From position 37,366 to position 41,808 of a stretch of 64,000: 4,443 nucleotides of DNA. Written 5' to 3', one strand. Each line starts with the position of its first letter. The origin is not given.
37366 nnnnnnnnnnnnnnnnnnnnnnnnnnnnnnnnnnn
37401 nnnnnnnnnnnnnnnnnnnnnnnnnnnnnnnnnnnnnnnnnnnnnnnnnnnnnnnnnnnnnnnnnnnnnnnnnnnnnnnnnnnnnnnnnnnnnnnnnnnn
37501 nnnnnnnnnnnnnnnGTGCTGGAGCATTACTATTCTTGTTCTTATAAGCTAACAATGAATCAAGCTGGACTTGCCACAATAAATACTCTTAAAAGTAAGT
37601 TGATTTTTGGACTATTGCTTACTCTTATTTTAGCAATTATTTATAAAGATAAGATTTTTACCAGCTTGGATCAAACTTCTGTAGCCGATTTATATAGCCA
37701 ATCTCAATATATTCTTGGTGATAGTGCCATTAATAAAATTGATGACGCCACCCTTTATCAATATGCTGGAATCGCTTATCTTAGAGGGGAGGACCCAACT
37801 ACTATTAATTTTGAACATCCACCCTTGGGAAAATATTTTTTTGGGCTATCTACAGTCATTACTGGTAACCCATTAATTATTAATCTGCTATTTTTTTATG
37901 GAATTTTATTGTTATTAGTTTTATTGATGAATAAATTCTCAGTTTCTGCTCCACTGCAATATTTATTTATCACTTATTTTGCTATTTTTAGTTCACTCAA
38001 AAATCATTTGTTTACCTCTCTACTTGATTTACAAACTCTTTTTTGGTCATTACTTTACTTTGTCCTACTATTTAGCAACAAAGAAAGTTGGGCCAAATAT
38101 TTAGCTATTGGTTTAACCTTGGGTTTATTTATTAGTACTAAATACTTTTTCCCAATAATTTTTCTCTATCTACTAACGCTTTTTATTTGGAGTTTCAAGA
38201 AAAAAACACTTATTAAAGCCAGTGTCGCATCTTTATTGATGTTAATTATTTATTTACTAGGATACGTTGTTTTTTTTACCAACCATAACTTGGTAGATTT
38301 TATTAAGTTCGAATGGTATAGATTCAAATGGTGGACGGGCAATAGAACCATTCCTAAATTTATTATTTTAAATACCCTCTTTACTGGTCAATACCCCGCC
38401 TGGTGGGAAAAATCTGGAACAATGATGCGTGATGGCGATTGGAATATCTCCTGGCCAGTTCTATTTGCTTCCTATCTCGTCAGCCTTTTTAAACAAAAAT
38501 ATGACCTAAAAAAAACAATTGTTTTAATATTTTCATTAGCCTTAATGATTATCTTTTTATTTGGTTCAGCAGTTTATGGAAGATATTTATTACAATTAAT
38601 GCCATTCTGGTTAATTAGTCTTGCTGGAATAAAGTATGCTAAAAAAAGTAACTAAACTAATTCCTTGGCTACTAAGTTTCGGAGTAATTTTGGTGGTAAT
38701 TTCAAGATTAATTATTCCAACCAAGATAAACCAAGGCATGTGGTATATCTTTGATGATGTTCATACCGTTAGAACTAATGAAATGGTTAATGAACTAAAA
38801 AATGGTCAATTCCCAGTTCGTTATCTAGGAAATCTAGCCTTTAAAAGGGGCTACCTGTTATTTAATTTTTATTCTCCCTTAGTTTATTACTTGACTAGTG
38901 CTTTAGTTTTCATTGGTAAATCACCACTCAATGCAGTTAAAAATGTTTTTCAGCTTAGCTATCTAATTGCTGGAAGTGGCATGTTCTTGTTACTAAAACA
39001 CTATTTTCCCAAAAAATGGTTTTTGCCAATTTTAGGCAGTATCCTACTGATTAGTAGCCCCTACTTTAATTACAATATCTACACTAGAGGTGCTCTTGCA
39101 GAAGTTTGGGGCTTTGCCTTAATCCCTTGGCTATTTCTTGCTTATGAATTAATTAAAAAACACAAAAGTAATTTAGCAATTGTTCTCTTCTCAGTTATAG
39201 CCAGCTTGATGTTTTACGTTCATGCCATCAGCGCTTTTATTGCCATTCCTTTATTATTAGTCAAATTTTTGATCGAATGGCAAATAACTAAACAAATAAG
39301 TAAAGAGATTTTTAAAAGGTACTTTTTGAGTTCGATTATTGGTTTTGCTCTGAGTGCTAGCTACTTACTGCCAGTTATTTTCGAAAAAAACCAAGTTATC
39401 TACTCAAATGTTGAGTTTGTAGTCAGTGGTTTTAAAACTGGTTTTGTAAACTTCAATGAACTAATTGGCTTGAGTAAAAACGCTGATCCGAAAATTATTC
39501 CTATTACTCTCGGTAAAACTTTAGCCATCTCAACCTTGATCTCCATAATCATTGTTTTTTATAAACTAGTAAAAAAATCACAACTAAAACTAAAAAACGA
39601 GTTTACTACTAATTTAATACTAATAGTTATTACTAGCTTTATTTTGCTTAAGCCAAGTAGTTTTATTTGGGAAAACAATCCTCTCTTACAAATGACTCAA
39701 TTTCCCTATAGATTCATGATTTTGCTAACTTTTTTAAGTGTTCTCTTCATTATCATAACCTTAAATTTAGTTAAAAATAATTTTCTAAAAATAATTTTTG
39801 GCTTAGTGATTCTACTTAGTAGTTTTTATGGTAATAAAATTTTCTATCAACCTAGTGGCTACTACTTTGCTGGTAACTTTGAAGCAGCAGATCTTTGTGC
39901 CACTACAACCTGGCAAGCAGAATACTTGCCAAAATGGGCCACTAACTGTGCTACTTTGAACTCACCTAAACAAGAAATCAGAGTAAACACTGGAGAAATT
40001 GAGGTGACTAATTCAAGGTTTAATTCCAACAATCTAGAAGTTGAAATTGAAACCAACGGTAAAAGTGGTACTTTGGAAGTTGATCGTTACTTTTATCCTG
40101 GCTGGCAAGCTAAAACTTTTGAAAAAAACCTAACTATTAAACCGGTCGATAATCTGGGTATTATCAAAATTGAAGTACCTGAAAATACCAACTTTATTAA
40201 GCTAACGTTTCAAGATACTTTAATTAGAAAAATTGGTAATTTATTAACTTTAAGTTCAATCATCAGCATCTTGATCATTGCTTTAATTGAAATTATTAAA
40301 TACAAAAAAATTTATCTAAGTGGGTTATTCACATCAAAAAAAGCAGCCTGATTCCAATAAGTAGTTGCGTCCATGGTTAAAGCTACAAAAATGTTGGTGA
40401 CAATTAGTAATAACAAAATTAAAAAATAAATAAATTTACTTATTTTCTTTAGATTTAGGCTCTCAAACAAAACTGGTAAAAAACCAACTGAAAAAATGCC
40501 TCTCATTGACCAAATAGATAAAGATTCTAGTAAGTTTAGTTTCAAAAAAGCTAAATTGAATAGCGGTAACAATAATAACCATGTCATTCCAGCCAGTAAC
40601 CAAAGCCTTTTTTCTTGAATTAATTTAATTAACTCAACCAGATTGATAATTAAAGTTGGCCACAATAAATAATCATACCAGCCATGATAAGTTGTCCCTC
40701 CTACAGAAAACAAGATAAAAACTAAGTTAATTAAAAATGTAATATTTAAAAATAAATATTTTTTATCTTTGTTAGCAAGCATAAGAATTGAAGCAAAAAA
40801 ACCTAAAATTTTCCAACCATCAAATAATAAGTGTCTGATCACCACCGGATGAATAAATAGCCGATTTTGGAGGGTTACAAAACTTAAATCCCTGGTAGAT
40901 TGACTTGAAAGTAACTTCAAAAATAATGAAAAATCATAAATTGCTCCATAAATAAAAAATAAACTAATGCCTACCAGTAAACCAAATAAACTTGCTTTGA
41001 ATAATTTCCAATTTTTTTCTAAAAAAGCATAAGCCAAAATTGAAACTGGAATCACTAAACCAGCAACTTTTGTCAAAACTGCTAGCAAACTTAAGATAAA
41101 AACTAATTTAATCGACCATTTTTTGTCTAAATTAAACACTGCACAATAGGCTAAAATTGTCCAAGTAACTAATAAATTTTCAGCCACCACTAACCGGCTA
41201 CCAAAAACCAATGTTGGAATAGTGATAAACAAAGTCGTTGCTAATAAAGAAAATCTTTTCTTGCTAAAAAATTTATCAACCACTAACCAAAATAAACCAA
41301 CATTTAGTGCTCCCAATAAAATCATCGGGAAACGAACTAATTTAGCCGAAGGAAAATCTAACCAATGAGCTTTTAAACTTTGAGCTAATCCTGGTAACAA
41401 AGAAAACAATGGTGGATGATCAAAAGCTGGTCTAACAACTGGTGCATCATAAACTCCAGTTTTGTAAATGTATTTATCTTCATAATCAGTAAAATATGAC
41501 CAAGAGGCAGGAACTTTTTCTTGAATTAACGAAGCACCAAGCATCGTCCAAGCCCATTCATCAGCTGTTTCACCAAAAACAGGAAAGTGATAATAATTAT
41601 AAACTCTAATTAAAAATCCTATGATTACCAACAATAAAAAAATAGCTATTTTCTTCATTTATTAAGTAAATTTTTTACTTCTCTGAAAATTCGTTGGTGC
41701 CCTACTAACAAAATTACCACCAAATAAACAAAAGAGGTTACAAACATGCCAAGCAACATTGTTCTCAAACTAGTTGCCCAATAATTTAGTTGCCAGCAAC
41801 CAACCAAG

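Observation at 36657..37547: LPETG-terminated, Cys-rich surface protein with (A/S)PTT tandem repeats next to the glycosylation machinery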

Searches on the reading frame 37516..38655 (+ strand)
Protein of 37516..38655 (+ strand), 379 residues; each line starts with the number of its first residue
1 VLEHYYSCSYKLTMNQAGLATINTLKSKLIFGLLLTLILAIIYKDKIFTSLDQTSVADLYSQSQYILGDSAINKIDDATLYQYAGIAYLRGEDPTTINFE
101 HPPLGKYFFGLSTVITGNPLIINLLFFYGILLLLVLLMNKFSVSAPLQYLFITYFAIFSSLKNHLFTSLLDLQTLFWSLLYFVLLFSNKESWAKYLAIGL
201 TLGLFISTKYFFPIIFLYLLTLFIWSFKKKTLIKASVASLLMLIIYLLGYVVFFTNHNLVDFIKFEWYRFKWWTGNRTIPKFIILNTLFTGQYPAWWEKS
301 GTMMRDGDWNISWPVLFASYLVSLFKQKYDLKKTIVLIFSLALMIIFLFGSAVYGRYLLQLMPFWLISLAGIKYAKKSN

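Call 7: search_protein_families(library=pfam, proteins=[window:37516-38655:+], max_evalue=0.01)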
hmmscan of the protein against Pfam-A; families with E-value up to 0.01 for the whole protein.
window:37516-38655:+ (379 aa): 0 families

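Call 62: search_protein_families(library=pfam, max_evalue=10, proteins=[window:37555-38655:+])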
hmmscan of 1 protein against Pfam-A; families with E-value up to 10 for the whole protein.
window:37555-38655:+ (366 aa): 2 families
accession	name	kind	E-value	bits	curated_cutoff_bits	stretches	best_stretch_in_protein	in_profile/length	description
PF01648.25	ACPS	-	0.17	12.4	25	1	166-191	44-71/111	4'-phosphopantetheinyl transferase superfamily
PF13231.12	PMT_2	-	2.3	8.8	26.1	1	88-234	2-152/160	Dolichyl-phosphate-mannose-protein mannosyltransferase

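Call 63: search_solved_structures(query=window:37555-38655:+, max_evalue=10, show_alignments=2)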
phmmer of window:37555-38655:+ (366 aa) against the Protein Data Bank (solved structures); distinct sequences matched with E-value up to 10: 0.

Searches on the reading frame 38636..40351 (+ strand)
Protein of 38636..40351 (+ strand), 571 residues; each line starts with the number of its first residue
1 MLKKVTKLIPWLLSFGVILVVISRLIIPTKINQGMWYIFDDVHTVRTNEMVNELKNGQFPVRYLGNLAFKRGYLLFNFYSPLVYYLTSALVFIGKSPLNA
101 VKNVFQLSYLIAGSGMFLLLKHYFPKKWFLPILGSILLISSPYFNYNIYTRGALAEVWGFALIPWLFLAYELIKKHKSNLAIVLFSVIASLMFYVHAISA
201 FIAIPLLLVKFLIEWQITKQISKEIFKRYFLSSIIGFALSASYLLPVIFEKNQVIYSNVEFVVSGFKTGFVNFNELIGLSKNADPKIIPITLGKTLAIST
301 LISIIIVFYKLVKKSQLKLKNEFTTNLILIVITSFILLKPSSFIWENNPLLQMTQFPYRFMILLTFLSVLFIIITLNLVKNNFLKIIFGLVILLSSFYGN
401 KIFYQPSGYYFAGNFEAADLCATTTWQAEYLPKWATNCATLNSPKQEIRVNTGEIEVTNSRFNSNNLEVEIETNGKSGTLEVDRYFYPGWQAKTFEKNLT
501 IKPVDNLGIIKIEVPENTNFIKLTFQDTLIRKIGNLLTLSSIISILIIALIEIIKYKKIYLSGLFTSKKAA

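Call 7: search_protein_families(library=pfam, proteins=[window:38636-40351:+], max_evalue=0.01)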
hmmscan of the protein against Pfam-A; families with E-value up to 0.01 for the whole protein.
window:38636-40351:+ (571 aa): 2 families
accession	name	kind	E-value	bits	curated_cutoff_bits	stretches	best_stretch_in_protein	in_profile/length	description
PF10131.15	PTPS_related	-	2.3e-15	56.5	26.4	1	76-406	1-314/621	6-pyruvoyl-tetrahydropterin synthase related domain; membrane protein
PF20176.3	DUF6541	-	0.00013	20.9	29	1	78-215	158-303/646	Family of unknown function (DUF6541)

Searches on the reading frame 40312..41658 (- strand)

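Call 7: search_protein_families(library=pfam, proteins=[window:40312-41658:-], max_evalue=0.01)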
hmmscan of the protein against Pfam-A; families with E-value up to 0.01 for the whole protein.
window:40312-41658:- (448 aa): 3 families
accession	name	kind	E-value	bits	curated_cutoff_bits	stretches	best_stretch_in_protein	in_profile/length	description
PF13231.12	PMT_2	-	9.6e-07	29.6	26.1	1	80-236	1-154/160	Dolichyl-phosphate-mannose-protein mannosyltransferase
PF02366.24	PMT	-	0.00039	20.5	22.7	1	105-219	82-207/245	Dolichyl-phosphate-mannose-protein mannosyltransferase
PF04403.18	PqiA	-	0.0027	18.1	23.8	1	371-437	88-154/156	Paraquat-inducible protein A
